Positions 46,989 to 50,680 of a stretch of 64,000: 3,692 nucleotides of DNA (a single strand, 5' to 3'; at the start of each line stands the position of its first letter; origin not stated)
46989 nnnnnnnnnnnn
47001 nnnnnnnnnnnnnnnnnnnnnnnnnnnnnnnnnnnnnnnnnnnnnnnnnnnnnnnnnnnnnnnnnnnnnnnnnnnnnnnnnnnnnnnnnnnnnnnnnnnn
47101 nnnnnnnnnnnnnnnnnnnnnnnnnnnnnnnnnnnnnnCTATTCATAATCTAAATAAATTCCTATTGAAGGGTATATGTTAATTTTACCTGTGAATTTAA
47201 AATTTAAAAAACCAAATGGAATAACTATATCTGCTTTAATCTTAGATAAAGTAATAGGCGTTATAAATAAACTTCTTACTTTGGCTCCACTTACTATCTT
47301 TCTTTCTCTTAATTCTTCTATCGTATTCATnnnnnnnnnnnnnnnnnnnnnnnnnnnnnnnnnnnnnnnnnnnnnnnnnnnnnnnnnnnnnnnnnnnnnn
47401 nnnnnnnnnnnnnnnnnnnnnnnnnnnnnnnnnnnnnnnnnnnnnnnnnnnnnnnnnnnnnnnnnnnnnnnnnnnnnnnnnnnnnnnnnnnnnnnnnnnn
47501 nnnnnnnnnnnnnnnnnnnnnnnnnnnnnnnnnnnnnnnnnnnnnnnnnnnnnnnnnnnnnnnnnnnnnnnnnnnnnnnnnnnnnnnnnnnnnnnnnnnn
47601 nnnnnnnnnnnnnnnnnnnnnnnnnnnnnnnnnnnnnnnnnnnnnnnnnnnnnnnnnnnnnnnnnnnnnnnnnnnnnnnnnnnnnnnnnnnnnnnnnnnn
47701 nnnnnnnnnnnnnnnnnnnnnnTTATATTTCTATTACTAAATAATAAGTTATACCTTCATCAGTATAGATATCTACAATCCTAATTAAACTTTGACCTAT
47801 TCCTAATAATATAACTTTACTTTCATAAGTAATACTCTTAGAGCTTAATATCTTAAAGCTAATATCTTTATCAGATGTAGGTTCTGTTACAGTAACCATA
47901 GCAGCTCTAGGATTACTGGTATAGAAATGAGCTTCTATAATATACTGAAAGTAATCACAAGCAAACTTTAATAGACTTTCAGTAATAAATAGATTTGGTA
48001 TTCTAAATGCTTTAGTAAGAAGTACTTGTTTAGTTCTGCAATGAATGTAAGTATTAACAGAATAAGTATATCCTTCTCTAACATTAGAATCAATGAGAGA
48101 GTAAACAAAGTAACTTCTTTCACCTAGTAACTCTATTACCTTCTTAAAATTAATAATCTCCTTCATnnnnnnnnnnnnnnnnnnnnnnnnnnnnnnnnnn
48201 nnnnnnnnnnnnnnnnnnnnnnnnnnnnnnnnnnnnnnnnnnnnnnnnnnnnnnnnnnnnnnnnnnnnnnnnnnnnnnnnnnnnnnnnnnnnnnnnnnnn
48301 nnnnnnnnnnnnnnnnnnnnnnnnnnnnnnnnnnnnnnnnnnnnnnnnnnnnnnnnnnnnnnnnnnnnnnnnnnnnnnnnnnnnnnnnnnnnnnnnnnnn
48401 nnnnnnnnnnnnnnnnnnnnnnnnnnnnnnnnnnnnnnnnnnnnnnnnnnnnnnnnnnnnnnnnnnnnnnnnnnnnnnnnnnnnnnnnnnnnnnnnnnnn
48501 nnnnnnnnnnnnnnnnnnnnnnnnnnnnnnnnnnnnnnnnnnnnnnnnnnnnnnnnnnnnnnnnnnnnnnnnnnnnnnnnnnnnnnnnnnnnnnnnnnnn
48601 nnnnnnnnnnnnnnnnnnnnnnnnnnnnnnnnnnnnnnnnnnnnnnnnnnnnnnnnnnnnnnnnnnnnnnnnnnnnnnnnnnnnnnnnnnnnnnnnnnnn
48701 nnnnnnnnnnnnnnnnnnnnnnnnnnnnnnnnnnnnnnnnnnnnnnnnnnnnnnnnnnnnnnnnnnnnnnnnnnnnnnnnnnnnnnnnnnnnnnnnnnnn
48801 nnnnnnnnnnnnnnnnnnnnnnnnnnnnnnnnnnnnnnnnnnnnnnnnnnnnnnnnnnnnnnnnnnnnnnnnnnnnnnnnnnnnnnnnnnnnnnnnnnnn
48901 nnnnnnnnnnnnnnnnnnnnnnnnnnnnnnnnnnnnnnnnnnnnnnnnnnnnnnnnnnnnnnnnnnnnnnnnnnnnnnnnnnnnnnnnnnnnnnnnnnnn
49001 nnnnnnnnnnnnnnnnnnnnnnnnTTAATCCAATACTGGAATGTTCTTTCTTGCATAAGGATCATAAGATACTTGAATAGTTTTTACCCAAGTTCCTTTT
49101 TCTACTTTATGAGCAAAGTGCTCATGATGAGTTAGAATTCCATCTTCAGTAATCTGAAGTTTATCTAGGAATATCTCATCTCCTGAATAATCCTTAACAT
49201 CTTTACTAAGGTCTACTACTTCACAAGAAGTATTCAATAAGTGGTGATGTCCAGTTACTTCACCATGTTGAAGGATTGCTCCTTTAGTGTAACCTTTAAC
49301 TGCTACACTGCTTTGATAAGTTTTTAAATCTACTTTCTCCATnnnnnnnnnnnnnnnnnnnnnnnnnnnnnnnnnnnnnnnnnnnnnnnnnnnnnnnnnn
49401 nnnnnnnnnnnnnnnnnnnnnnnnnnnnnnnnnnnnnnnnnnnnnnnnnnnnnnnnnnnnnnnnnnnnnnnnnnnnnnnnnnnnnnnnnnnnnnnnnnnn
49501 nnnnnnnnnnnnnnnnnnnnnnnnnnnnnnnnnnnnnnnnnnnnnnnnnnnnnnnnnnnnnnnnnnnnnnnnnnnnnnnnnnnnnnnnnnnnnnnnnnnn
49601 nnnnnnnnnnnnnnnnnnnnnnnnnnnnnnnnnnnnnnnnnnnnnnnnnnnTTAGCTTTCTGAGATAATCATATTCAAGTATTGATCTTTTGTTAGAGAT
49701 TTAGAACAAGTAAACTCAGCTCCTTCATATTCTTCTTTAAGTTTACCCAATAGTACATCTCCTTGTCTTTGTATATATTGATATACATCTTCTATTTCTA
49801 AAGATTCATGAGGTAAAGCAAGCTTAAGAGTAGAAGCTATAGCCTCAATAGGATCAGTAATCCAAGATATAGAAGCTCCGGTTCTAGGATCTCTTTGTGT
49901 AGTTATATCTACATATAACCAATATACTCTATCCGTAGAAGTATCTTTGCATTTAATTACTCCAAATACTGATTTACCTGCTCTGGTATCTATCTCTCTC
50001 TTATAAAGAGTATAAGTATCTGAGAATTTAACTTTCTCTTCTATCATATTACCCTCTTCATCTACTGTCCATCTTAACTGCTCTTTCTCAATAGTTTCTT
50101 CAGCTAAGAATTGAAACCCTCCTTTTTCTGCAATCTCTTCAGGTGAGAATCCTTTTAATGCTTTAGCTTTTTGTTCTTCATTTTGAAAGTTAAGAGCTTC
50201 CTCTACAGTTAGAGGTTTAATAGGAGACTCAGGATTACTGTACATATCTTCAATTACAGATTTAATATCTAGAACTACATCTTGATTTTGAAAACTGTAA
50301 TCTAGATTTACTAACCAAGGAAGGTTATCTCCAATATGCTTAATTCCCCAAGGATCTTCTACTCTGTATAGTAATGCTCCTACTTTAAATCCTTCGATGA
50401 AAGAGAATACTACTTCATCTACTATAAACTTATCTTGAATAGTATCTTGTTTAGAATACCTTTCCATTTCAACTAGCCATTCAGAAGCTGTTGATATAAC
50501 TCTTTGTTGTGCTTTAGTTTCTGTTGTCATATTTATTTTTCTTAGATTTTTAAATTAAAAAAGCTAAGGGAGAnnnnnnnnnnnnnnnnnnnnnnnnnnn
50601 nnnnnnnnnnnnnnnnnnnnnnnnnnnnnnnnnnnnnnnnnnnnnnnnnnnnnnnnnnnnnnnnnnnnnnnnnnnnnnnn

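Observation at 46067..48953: Tandem array of 13 diverged small paralogs sharing an 'NLF[IL]P' core: a lineage-specific expanded family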

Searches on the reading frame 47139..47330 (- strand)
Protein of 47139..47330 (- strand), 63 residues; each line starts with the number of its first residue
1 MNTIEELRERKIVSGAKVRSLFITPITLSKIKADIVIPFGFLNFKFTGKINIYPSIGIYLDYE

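Call 61: predict_structure(alignment_id=A5)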
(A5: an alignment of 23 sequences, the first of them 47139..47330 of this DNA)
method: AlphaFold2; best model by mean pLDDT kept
length: 63 residues; sequences in the alignment: 23
mean_pLDDT: 58.8   pTM: 0.30
mean pLDDT of the five models: 58.8, 56.4, 56.3, 54.0, 49.6
residues with pLDDT >= 90: 0; 70-90: 2; 50-70: 52; < 50: 9
segments of 3 or more residues with pLDDT < 50: 14-20
pLDDT, mean of each block of 10 residues (from residue 1): 61 48 60 57 63 62 65
secondary structure, 60 per line:
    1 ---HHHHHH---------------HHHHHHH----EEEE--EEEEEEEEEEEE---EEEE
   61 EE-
elements in order: H4-9 H25-31 E36-39 E42-53 E57-62

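Call 65: fold_search(model_id=the predicted structure, library=viral)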
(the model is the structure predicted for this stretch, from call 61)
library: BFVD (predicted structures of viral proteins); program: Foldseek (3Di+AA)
matches with E <= 10: 81; with E <= 0.001: 0
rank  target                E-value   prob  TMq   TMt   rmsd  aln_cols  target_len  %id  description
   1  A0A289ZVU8            2.3e+00  0.04  0.24  0.19  13.2        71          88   13  Uncharacterized protein [Serratia phage vB_SmaM_ 2050HW]
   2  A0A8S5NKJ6            2.3e+00  0.02  0.19  0.05  14.2        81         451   14  Rio2, N-terminal [Siphoviridae sp. ctK0l2]
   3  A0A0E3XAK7            2.5e+00  0.06  0.25  0.29   8.1        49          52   16  Uncharacterized protein [Bacillus phage Stills]
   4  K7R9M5                2.6e+00  0.13  0.29  0.10   1.6        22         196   27  Uncharacterized protein [Vibrio phage vB_VpaM_MAR]
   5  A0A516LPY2            2.6e+00  0.10  0.41  0.36   6.7        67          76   15  (no name in the UniProt tables at hand)
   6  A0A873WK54            2.8e+00  0.04  0.26  0.17   6.9        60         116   12  Uncharacterized protein [Klebsiella phage Miami]
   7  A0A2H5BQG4            3.0e+00  0.10  0.28  0.35   1.7        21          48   28  Uncharacterized protein [Vibrio phage Vp_R1]
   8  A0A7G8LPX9            3.0e+00  0.05  0.35  0.25  10.5        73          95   14  Uncharacterized protein [Mycobacterium phage MrMiyagi]
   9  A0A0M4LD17            3.0e+00  0.04  0.25  0.02  17.2        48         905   14  RNA-dependent RNA polymerase [Rhizoctonia solani mitovirus 11]
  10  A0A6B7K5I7            3.2e+00  0.08  0.36  0.38   4.7        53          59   17  (no name in the UniProt tables at hand)
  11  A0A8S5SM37            3.5e+00  0.08  0.36  0.32   9.0        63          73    8  Uncharacterized protein [Myoviridae sp. ctPoO4]
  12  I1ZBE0                3.7e+00  0.01  0.21  0.15  14.9        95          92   16  (no name in the UniProt tables at hand)
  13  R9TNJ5                4.6e+00  0.14  0.31  0.28   1.5        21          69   14  (no name in the UniProt tables at hand)
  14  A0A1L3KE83            4.9e+00  0.01  0.22  0.04   9.1        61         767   18  (no name in the UniProt tables at hand)
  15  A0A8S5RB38            5.2e+00  0.11  0.30  0.30   1.4        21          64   28  Uncharacterized protein [virus sp. ctRTq15]
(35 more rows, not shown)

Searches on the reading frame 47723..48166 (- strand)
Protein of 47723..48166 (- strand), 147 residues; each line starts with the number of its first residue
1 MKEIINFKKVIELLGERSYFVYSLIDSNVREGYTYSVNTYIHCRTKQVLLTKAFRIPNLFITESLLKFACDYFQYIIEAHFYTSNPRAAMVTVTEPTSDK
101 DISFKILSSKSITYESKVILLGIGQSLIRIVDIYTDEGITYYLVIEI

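Call 83: search_dna_similar(query=window:47723-48166:-, collection=phages, mode=protein, max_evalue=1, max_rows=10)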
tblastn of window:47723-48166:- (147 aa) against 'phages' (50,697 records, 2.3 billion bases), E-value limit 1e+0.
No match.

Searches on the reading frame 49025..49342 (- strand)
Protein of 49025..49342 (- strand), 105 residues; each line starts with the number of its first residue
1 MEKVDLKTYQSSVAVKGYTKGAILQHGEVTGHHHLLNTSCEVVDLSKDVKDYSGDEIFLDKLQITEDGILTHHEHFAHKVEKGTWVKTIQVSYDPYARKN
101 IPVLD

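Call 15: search_protein_families(library=phrogs, proteins=[window:49025-49342:-], max_evalue=0.001)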
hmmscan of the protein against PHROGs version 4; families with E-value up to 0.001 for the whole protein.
window:49025-49342:- (105 aa): 0 families

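Call 64: search_protein_families(library=pfam, proteins=[window:49025-49342:-], max_evalue=0.01)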
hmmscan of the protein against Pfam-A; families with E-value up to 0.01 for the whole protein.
window:49025-49342:- (105 aa): 0 families

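Call 73: find_related_loci(query=A7, collection=metagenome_contigs, flank=6000)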
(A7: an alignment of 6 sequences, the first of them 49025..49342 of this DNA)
Query A7 (105 aa) in metagenome_contigs; peptide patterns used: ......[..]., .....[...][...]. (x = any residue, [..] = any of these).
120 stretches matched a pattern; 1 encode a relative of the query (tblastn E <= 1e-3); 1 distinct loci.
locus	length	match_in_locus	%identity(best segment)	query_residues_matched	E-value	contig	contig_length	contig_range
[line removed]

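Call 74: find_related_loci(query=A7, collection=viral_contigs, flank=6000)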
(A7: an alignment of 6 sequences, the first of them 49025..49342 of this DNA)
Query A7 (105 aa) in viral_contigs; peptide patterns used: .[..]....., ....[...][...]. (x = any residue, [..] = any of these).
120 stretches matched a pattern; 42 encode a relative of the query (tblastn E <= 1e-3); 42 distinct loci.
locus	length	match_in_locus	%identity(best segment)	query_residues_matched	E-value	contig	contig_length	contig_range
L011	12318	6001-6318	58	1-105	1e-37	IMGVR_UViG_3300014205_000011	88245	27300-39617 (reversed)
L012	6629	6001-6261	34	10-101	3e-10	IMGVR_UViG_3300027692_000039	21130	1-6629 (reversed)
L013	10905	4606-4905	31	6-101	3e-10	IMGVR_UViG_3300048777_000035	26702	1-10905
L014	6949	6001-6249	36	23-101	6e-9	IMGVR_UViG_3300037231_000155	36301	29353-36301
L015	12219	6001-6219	36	23-105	2e-8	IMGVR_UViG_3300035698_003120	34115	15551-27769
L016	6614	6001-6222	38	23-101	4e-8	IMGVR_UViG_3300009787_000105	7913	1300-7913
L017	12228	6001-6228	36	19-101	5e-8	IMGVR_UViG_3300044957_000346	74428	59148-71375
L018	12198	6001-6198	39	27-90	8e-8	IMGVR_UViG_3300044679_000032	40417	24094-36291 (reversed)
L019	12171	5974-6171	39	27-90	1e-7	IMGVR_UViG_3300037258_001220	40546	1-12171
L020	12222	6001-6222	37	23-101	1e-7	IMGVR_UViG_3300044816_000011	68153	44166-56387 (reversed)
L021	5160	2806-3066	32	19-101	4e-7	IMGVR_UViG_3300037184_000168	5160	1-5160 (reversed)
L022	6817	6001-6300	31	6-101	4e-7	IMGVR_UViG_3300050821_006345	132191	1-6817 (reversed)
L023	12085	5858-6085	32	19-101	6e-7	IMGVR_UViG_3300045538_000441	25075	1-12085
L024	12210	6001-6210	37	23-95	7e-7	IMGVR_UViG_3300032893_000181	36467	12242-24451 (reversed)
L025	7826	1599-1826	32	19-101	1e-6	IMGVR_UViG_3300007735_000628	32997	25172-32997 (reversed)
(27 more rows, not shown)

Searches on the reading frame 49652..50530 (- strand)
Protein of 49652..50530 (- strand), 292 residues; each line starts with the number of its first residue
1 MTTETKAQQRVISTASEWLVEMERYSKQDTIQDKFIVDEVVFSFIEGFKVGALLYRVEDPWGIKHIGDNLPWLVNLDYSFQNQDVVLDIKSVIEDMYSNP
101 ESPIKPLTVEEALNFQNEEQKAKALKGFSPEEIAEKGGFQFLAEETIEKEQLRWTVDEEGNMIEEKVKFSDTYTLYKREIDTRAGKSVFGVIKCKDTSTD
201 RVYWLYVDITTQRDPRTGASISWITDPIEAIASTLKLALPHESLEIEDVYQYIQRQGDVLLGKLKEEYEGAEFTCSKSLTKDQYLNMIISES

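Call 15: search_protein_families(library=phrogs, proteins=[window:49652-50530:-], max_evalue=0.001)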
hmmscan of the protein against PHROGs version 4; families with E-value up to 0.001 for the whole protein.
window:49652-50530:- (292 aa): 0 families

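Call 22: find_related_loci(query=window:49652-50530:-, collection=viral_contigs, flank=10000)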
Query window:49652-50530:- (292 aa) in viral_contigs; peptide patterns used: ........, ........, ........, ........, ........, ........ (x = any residue, [..] = any of these).
4 stretches matched a pattern, but none encodes a relative of the query by tblastn (E <= 1e-3).

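Call 64: search_protein_families(library=pfam, proteins=[window:49652-50530:-], max_evalue=0.01)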
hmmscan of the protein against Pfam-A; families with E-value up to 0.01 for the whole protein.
window:49652-50530:- (292 aa): 0 families
